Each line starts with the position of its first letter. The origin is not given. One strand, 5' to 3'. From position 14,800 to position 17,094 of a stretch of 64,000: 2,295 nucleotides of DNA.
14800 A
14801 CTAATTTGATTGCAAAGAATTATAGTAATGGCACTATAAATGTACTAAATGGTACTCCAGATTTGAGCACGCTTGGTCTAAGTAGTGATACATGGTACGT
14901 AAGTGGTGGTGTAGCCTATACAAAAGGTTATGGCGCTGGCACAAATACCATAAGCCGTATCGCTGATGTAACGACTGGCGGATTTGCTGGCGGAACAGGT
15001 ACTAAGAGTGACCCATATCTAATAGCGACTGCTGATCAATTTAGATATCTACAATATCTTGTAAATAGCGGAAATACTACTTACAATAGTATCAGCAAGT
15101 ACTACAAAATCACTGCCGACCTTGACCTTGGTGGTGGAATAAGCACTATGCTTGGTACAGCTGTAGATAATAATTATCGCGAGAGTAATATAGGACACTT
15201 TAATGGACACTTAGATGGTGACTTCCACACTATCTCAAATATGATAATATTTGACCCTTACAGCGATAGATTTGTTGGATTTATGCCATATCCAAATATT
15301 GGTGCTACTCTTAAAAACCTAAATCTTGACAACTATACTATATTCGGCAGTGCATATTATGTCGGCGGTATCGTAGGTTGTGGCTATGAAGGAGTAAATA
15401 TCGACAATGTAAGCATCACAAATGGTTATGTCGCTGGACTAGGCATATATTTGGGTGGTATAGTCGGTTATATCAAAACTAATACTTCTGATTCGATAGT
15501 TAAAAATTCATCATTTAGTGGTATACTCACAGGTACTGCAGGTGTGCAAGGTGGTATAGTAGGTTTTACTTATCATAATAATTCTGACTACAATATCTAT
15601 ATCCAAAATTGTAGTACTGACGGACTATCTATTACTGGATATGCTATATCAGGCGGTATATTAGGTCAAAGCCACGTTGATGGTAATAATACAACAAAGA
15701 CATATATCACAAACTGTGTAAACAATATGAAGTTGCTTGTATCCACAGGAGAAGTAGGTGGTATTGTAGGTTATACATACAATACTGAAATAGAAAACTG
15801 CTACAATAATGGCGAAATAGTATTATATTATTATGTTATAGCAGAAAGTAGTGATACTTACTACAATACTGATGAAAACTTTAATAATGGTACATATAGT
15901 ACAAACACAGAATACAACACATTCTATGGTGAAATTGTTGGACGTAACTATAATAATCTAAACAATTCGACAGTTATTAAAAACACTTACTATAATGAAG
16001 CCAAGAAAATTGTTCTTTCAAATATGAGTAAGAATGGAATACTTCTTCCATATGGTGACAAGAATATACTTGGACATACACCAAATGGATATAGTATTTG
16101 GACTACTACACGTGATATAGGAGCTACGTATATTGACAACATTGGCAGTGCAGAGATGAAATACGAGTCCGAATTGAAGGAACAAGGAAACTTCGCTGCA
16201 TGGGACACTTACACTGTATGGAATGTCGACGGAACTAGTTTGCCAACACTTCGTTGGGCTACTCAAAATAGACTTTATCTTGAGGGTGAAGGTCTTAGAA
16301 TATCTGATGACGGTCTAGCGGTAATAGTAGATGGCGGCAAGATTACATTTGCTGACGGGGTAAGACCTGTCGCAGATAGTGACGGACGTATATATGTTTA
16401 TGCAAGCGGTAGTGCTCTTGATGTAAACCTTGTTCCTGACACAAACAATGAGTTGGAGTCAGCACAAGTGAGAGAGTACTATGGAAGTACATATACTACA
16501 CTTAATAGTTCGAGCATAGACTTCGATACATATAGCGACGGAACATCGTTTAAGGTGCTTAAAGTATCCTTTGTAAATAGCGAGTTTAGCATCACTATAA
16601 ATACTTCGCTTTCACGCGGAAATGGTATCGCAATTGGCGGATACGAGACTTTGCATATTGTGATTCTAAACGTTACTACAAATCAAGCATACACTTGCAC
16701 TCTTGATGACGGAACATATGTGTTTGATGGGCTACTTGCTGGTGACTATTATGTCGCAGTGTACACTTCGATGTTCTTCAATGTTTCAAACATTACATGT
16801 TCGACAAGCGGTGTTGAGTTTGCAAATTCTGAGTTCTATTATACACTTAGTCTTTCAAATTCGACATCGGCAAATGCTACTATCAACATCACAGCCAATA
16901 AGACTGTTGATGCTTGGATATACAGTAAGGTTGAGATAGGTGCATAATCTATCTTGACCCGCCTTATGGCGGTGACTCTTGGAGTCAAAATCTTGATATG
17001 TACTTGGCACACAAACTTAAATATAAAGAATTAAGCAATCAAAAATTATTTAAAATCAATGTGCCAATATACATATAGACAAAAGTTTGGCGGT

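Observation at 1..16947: Giant ORF of over 5,600 codons that reads like several complete adhesins joined in one frame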

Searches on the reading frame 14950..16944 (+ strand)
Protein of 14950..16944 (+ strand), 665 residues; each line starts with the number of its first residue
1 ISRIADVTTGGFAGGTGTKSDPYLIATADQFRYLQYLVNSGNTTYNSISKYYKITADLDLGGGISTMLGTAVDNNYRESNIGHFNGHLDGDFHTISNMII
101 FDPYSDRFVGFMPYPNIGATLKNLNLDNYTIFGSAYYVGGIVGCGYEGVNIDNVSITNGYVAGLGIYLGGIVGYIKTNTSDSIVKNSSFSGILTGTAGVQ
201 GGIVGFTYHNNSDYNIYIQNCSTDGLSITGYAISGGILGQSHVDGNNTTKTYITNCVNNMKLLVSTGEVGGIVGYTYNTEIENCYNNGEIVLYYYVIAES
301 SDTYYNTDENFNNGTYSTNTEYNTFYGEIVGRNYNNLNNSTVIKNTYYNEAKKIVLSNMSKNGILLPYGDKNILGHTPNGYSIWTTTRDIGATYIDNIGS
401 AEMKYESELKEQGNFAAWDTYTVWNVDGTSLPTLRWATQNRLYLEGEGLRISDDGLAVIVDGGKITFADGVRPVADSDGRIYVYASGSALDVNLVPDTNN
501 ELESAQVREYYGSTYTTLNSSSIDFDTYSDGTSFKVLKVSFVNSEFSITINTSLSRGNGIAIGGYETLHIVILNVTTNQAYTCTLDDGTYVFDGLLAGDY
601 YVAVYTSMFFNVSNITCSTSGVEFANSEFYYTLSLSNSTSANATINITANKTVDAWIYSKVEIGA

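Call 15: find_homologous_proteins(query=window:14950-16944:+, max_evalue=0.00001)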
Query window:14950-16944:+ (665 aa): 369 proteins with E <= 0.00001 among 8000 candidates; the best 120 are listed.
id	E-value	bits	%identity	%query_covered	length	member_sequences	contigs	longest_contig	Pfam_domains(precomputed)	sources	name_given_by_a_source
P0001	1.9e-29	121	36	41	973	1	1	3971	PF07581.18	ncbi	-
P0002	2.5e-28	117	34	36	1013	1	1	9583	PF07581.18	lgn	-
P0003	5.8e-22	96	31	37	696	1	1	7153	PF00404.25,PF07581.18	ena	-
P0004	6.3e-22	96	29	63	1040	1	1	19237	PF09479.17,PF07581.18,PF07833.17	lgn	-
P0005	3.2e-21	94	29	41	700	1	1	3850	PF00404.25,PF07581.18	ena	-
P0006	4.9e-21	93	32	31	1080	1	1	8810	PF09479.17,PF07581.18,PF07833.17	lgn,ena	-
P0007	6.0e-21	93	33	38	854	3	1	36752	PF07581.18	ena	-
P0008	4.7e-20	90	30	48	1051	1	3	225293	PF09479.17,PF07581.18,PF07833.17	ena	-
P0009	1.3e-19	88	32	42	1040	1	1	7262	PF09479.17,PF07581.18,PF07833.17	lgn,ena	-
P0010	2.3e-19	88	30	42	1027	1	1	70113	PF09479.17,PF07581.18,PF07833.17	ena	-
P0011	2.3e-19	88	30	42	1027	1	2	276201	PF09479.17,PF07581.18,PF07833.17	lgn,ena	-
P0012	9.0e-19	86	34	34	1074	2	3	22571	PF07581.18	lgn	-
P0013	1.1e-18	85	31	42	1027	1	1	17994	PF09479.17,PF07581.18,PF07833.17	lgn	-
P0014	1.3e-18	85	32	43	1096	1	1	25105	PF09479.17,PF07581.18,PF07833.17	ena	-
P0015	4.3e-18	83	28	53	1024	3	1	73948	PF09479.17,PF07581.18,PF07833.17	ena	-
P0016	5.4e-18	83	31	42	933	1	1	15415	PF09479.17,PF07581.18,PF07833.17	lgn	-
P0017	6.0e-18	83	28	54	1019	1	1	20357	PF09479.17,PF07581.18,PF07833.17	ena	-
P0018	1.6e-17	82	31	42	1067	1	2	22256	PF09479.17,PF07581.18,PF07833.17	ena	-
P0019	1.7e-17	81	35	42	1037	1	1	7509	PF07581.18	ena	-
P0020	2.0e-17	81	30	40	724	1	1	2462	PF07581.18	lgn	-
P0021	3.4e-17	80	33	39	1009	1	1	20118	PF09479.17,PF07581.18,PF07833.17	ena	-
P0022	3.7e-17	80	33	39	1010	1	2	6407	PF09479.17,PF07581.18,PF07833.17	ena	-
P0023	3.7e-17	80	33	39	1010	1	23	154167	PF09479.17,PF07581.18,PF07833.17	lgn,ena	-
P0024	4.7e-17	80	33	39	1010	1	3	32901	PF09479.17,PF07581.18,PF07833.17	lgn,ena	-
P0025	4.8e-17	80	32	42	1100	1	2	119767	PF09479.17,PF07581.18,PF07833.17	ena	-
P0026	5.2e-17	80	33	42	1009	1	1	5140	PF07581.18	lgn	-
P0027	5.2e-17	80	31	42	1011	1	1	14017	PF09479.17,PF07581.18,PF07833.17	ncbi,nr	ncbi:MAG: hypothetical protein EGR31_04340 [Clostridium sp.]|nr:hypothetical protein [Clostridium sp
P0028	5.3e-17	80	30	42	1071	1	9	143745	PF09479.17,PF07581.18,PF07833.17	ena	-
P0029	5.4e-17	80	33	42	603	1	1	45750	PF07581.18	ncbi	-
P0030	5.4e-17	80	31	42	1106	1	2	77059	PF09479.17,PF07581.18,PF07833.17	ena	-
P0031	6.1e-17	80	34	34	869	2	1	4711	PF07581.18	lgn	-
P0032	1.1e-16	79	31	42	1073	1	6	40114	PF09479.17,PF07581.18,PF07833.17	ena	-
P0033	2.3e-16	78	31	42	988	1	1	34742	PF09479.17,PF07581.18,PF07833.17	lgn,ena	-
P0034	2.5e-16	78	31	42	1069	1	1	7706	PF09479.17,PF07581.18,PF07833.17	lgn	-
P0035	3.3e-16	77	36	41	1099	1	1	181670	PF09479.17,PF07581.18,PF07833.17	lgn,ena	-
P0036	3.3e-16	77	31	42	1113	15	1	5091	PF09479.17,PF07581.18,PF07833.17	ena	-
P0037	3.5e-16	77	30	49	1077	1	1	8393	PF09479.17,PF07581.18,PF07833.17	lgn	-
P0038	3.7e-16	77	31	42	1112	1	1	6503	PF09479.17,PF07581.18,PF07833.17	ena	-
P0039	4.5e-16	77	31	42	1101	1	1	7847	PF09479.17,PF07581.18,PF07833.17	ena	-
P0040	4.8e-16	77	29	44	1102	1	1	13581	PF09479.17,PF07581.18,PF07833.17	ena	-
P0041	5.4e-16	77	30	42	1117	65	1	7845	PF09479.17,PF07581.18,PF07833.17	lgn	-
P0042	6.0e-16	76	32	48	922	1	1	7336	PF07581.18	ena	-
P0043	6.2e-16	76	32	42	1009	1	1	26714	PF09479.17,PF07581.18,PF07833.17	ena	-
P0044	9.7e-16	76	29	42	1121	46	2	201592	PF18962.8,PF07581.18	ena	-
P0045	1.0e-15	76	31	42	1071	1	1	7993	PF09479.17,PF07581.18,PF07833.17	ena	-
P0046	1.2e-15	75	29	45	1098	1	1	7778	PF09479.17,PF07581.18,PF07833.17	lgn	-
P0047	1.4e-15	75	29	45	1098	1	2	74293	PF09479.17,PF07581.18,PF07833.17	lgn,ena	-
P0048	1.7e-15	75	31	42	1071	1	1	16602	PF09479.17,PF07581.18,PF07833.17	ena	-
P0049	2.1e-15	75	31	42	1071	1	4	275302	PF09479.17,PF07581.18,PF07833.17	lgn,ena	-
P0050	2.8e-15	74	30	42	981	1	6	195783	PF09479.17,PF07581.18,PF07833.17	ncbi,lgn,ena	-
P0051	3.2e-15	74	31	42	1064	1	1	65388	PF09479.17,PF07581.18,PF07833.17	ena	-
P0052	3.3e-15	74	36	17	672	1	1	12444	PF07581.18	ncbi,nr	ncbi:MAG: hypothetical protein J1F64_02290, partial [Oscillospiraceae bacterium]|nr:hypothetical pro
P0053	3.4e-15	74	30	42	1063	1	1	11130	PF09479.17,PF07581.18,PF07833.17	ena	-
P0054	3.5e-15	74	31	42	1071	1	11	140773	PF09479.17,PF07581.18,PF07833.17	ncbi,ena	-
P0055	4.1e-15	74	35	40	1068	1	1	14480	PF09479.17,PF07581.18,PF07833.17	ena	-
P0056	4.9e-15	73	33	41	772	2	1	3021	PF18962.8,PF07581.18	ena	-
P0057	5.6e-15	73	30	43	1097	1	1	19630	PF09479.17,PF07581.18,PF07833.17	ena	-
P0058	6.6e-15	73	29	44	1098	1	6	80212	PF09479.17,PF07581.18,PF07833.17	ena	-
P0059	7.7e-15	73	30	43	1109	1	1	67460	PF09479.17,PF07581.18,PF07833.17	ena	-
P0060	9.4e-15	72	29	42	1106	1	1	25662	PF09479.17,PF07581.18,PF07833.17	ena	-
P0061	1.4e-14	72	32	42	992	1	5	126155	PF07581.18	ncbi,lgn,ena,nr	ncbi:MAG: dockerin type I repeat-containing protein [Clostridia bacterium]|nr:dockerin type I repeat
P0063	1.7e-14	72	32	42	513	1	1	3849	PF07581.18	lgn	-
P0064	1.9e-14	71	31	42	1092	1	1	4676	PF09479.17,PF07581.18,PF07833.17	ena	-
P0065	2.0e-14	71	29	42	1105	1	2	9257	PF09479.17,PF07581.18,PF07833.17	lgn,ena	-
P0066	2.2e-14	71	30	43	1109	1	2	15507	PF09479.17,PF07581.18,PF07833.17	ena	-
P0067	2.5e-14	71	35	37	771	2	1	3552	PF07581.18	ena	-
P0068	2.9e-14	71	33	41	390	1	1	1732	PF07581.18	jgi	jgi:hypothetical protein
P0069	2.9e-14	71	30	43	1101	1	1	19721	PF09479.17,PF07581.18,PF07833.17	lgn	-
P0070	3.0e-14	71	30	42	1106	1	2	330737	PF09479.17,PF07581.18,PF07833.17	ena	-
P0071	3.5e-14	71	30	44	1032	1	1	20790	PF09479.17,PF07581.18,PF07833.17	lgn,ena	-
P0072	3.7e-14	70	29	41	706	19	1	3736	PF00691.26,PF07581.18,PF02368.25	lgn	-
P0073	5.5e-14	70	31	42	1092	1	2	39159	PF09479.17,PF07581.18,PF07833.17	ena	-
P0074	6.6e-14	70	33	41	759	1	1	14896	PF07581.18,PF13620.13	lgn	-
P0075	7.8e-14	69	30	42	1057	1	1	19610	PF09479.17,PF07581.18,PF07833.17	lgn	-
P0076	8.6e-14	69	30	43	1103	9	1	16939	PF09374.16,PF00404.25,PF07581.18,PF01471.24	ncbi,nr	ncbi:MAG: peptidoglycan-binding protein [Clostridia bacterium]|nr:peptidoglycan-binding protein [Clo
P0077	9.3e-14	69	29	42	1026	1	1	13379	PF07581.18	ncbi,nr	ncbi:MAG: GLUG motif-containing protein, partial [Clostridia bacterium]|nr:GLUG motif-containing pro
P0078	1.0e-13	69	30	43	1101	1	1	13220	PF09479.17,PF07581.18,PF07833.17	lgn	-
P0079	1.1e-13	69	30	44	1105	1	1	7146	PF09479.17,PF07581.18,PF07833.17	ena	-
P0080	1.3e-13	69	30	43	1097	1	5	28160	PF09479.17,PF07581.18,PF07833.17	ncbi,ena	-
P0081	1.3e-13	69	33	41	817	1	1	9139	PF13715.13,PF07581.18,PF13620.13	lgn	-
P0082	1.5e-13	68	30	43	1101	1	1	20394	PF09479.17,PF07581.18,PF07833.17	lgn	-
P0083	1.7e-13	68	33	41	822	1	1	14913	PF07581.18,PF13620.13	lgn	-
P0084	1.8e-13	68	34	42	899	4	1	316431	PF09479.17,PF07581.18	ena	-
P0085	2.4e-13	68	32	41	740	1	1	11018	PF07581.18,PF13620.13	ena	-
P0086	2.8e-13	68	32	41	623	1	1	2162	PF07581.18,PF13620.13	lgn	-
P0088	2.9e-13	68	28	48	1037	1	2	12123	PF09479.17,PF07581.18,PF07833.17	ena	-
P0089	3.5e-13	67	32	41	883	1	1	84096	PF13715.13,PF07581.18,PF13620.13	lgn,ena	-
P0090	3.5e-13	67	31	42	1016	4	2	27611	PF09479.17,PF07581.18,PF07833.17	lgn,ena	-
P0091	3.7e-13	67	30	44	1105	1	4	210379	PF09479.17,PF07581.18,PF07833.17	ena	-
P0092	3.7e-13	67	30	44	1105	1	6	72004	PF09479.17,PF07581.18,PF07833.17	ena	-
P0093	3.8e-13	67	31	42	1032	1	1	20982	PF09479.17,PF07581.18,PF07833.17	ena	-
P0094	4.8e-13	67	31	42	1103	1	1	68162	PF09479.17,PF07581.18,PF07833.17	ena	-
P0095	5.4e-13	67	32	41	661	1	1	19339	PF07581.18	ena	-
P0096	5.6e-13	67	32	41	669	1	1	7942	PF07581.18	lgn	-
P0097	5.7e-13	67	32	41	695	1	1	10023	PF07581.18,PF13620.13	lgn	-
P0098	6.2e-13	66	32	41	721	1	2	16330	PF07581.18,PF13620.13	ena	-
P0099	6.3e-13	66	32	41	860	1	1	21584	PF13715.13,PF08308.18,PF07581.18,PF13620.13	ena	-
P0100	6.3e-13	66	30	42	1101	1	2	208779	PF09479.17,PF07581.18,PF07833.17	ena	-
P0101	6.3e-13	66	32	41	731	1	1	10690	PF07581.18,PF13620.13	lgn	-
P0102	6.4e-13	66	30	42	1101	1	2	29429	PF09479.17,PF07581.18,PF07833.17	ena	-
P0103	6.5e-13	66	32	41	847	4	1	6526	PF13715.13,PF08308.18,PF07581.18,PF13620.13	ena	-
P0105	7.2e-13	66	27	49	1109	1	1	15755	PF07581.18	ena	-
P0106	7.7e-13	66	32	41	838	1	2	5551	PF13715.13,PF08308.18,PF07581.18,PF13620.13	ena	-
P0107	7.8e-13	66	32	41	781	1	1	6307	PF13715.13,PF07581.18,PF13620.13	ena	-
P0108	8.5e-13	66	31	42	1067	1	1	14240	PF09479.17,PF07581.18,PF07833.17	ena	-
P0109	8.6e-13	66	32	41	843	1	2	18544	PF13715.13,PF08308.18,PF07581.18,PF13620.13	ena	-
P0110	1.1e-12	66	30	42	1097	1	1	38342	PF09479.17,PF07581.18,PF07833.17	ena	-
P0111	1.2e-12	65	32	42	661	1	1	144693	PF18962.8,PF07581.18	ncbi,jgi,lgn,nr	ncbi:MAG: T9SS type A sorting domain-containing protein [Bacteroidales bacterium]|jgi:hypothetical p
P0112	1.6e-12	65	32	41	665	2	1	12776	PF07581.18,PF13620.13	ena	-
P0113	1.9e-12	65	31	42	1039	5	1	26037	PF09479.17,PF07581.18,PF07833.17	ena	-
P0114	1.9e-12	65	28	48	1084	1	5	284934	PF09479.17,PF07581.18,PF07833.17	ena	-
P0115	2.0e-12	65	28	53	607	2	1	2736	PF07495.20,PF18962.8,PF07581.18,PF05345.19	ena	-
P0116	2.1e-12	65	34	42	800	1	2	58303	PF09479.17,PF07581.18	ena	-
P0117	2.2e-12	65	32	41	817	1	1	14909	PF13715.13,PF07581.18,PF13620.13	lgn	-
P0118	2.4e-12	64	27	42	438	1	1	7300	PF07581.18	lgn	-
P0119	2.6e-12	64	32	41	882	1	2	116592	PF07581.18,PF13620.13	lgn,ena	-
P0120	2.8e-12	64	32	41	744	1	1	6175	PF07581.18,PF13620.13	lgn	-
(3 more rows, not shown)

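Call 17: search_protein_families(library=pfam, proteins=[window:15121-16944:+], max_evalue=1)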
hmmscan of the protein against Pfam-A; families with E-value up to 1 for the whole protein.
window:15121-16944:+ (608 aa): 4 families
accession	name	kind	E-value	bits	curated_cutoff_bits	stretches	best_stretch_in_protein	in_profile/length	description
PF07581.17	Glug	-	8.7e-05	23.1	20.5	2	210-233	3-27/28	The GLUG motif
PF14454.12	Prok_Ub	-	0.01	16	25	1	438-475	16-53/64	Prokaryotic Ubiquitin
PF17210.9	SdrD_B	-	0.013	16.1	29.7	1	523-560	40-77/112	SdrD B-like domain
PF13620.12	CarboxypepD_reg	-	0.089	13.6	32.3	1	512-549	18-56/82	Carboxypeptidase regulatory-like domain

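Call 29: search_protein_families(library=ncbifam, proteins=[window:15121-16944:+], max_evalue=0.1)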
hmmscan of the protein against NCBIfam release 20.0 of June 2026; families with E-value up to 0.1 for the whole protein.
window:15121-16944:+ (608 aa): 2 families
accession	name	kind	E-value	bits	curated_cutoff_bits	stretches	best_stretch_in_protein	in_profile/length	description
TIGR03738.1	PRTRC_C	hypoth_equivalog_domain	0.041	14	45.95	0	438-472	16-50/66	PRTRC system protein C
NF052297.1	VV20781_fam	subfamily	0.098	12.2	155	0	498-529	93-124/229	VV20781 family protein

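Call 52: predict_structure(alignment_id=A1)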
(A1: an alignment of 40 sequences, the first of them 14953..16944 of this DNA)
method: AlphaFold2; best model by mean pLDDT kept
length: 664 residues; sequences in the alignment: 40
mean_pLDDT: 65.5   pTM: 0.67
mean pLDDT of the five models: 65.5, 62.5, 62.1, 62.0, 61.4
residues with pLDDT >= 90: 205; 70-90: 114; 50-70: 67; < 50: 278
segments of 3 or more residues with pLDDT < 50: 301-318, 357-389, 439-463, 467-664
pLDDT, mean of each block of 10 residues (from residue 1): 55 97 97 92 92 97 89 58 94 96 85 92 97 92 92 96 93 93 96 91 94 93 87 95 87 94 88 92 90 61 42 43 81 70 76 56 40 39 43 65 76 61 80 66 44 44 46 44 38 38 32 24 29 32 33 29 33 38 32 34 36 42 43 43 44 41 40
secondary structure, 60 per line:
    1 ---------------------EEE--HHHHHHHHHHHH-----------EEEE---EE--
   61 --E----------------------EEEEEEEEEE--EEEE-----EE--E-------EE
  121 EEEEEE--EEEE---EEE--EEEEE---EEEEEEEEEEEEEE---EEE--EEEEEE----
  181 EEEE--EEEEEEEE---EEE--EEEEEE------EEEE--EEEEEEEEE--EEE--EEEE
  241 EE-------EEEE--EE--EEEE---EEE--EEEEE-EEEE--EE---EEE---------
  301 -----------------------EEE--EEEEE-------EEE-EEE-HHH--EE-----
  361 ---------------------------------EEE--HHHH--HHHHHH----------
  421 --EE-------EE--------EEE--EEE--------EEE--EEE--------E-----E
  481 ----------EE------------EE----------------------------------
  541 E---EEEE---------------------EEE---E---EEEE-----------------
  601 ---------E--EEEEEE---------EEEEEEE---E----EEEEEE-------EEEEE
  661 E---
elements in order: E22-24 H27-38 E50-53 E86-95 E98-101 E119-126 E129-132 E136-138 E141-145 E149-162 E166-168 E171-176 E181-184 E187-194 E198-200 E203-208 E215-218 E221-229 E232-234 E237-242 E250-253 E260-263 E267-269 E272-276 E278-281 E289-291 E324-326 E329-333 E341-343 E345-347 E394-396 H399-402 H405-410 E442-444 E447-449 E458-460 E463-465 E545-548 E570-572 E580-583 E613-618 E628-634 E643-648 E656-661

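Call 55: fold_search(model_id=the predicted structure, library=pdb)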
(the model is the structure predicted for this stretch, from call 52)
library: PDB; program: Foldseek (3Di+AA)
matches with E <= 10: 225; with E <= 0.001: 2
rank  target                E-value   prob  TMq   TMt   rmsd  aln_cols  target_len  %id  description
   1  3n6z                  3.3e-07  1.00  0.35  0.64   7.0       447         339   20  Crystal structure of a putative immunoglobulin A1 protease (BACOVA_03286) from Bacteroides ovatus at 1.30 A resolution (released 2010-07-21)
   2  7uvk                  8.4e-04  1.00  0.28  0.15  23.1       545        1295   14  G. haemolysans IgA1 protease (released 2022-11-23)
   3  6xja_P                2.3e-03  1.00  0.30  0.16   5.8       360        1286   17  Streptococcus Pneumoniae IgA1 Protease with IgA1 substrate (released 2021-01-20)
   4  7uvl_P                3.3e-03  1.00  0.29  0.16   7.6       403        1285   17  IgA1 Protease with IgA1 substrate (released 2022-11-23)
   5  6xjb                  4.3e-03  1.00  0.32  0.17   4.9       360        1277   16  IgA1 Protease (released 2020-12-09)
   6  5lw3                  1.6e-02  0.35  0.15  0.21  13.2       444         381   12  Azotobacter vinelandii Mannuronan C-5 epimerase AlgE6 A-module (released 2017-10-25)
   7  5nxk_A                2.0e-02  0.77  0.19  0.31  10.7       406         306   10  L. reuteri 53608 SRRP (released 2018-03-21)
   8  4mr0_A                2.5e-02  0.33  0.15  0.19  13.9       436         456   10  Crystal structure of PfbA, a surface adhesin of Streptococcus pneumoniae (released 2014-02-05)
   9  5ny0                  2.9e-02  0.38  0.16  0.24  13.0       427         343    9  L. reuters 100-23 SRRP (released 2018-03-21)
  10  2pyg_A                3.0e-02  0.20  0.13  0.19  15.2       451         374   11  Azotobacter vinelandii Mannuronan C-5 epimerase AlgE4 A-module (released 2008-05-27)
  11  5nxk_B                4.3e-02  0.38  0.14  0.23  12.3       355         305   13  L. reuteri 53608 SRRP (released 2018-03-21)
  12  7jgj_A                7.4e-02  1.00  0.27  0.15   6.4       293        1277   19  IgA1 Protease in complex with neutralizing mAb (released 2020-12-09)
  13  2pyh_B                8.1e-02  0.12  0.12  0.17  16.0       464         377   12  Azotobacter vinelandii Mannuronan C-5 epimerase AlgE4 A-module complexed with mannuronan trisaccharide (released 2008-05-27)
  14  2pyg_B                8.9e-02  0.12  0.12  0.17  15.6       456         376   11  Azotobacter vinelandii Mannuronan C-5 epimerase AlgE4 A-module (released 2008-05-27)
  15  8ja4                  9.3e-02  0.21  0.15  0.19  14.0       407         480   11  Structure of the alginate epimerase/lyase (released 2024-05-08)
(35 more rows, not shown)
